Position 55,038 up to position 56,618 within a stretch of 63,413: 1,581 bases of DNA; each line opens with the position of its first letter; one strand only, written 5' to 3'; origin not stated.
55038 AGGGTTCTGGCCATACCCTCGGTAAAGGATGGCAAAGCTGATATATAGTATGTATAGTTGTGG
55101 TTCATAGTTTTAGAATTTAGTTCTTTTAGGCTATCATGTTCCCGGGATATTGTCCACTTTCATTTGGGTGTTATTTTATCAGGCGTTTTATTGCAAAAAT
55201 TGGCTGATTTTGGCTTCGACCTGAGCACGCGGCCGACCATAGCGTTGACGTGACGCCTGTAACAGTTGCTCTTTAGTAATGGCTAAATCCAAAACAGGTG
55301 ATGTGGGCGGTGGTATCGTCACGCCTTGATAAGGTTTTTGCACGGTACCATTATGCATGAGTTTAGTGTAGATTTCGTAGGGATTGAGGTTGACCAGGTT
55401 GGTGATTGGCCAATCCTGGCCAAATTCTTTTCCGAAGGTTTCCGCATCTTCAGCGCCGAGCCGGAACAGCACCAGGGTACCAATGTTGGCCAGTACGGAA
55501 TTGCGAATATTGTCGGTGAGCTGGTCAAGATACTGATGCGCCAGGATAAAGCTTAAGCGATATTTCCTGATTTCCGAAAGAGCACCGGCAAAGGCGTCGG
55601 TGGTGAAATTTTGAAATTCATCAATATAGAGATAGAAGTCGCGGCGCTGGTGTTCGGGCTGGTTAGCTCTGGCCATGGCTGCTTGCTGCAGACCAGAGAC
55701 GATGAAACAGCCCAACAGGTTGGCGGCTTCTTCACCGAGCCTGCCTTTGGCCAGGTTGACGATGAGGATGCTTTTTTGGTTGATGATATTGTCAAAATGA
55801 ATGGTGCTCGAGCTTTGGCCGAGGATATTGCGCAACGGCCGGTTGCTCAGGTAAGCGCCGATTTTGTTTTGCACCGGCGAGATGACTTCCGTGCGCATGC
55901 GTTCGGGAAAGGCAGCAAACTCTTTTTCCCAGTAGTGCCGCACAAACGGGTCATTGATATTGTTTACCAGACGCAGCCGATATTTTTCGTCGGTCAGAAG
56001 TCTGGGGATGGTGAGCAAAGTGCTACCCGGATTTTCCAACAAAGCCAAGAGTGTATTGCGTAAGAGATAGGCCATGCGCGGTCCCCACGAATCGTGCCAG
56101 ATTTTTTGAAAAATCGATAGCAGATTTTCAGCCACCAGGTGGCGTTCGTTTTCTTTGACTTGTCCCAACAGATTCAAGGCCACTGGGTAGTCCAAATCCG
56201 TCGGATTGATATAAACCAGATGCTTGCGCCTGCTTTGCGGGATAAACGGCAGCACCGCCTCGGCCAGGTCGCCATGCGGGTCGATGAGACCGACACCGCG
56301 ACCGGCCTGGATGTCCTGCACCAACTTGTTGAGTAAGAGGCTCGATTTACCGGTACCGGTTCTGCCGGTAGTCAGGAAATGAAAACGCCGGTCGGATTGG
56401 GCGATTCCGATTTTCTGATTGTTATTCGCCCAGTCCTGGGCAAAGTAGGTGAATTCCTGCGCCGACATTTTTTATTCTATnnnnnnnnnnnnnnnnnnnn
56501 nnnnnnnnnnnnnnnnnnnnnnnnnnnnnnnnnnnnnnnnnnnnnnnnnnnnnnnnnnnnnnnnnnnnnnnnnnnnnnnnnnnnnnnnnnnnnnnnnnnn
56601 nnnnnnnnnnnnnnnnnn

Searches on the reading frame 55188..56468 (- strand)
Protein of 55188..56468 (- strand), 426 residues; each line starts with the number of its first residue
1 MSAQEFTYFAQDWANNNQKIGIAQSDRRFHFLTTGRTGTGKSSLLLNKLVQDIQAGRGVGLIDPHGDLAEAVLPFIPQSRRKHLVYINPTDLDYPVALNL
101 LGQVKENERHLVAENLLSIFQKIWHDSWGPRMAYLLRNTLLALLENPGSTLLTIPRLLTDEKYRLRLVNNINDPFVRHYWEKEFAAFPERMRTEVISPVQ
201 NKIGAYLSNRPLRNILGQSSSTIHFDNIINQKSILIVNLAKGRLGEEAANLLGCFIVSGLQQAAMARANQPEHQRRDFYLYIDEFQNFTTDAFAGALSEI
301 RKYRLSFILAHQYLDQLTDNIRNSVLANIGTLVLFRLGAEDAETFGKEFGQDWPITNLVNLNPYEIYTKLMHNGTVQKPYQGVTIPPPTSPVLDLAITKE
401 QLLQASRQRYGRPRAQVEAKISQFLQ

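Call 88: search_protein_families(library=pfam, proteins=[window:55188-56468:-], max_evalue=0.00001)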
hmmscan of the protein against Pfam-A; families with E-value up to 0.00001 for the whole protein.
window:55188-56468:- (426 aa): 1 family
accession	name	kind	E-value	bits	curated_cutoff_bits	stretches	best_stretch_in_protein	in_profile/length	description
PF10412.15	TrwB_AAD_bind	-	6.1e-07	29.1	20.5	1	20-347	7-321/387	Type IV secretion-system coupling protein DNA-binding domain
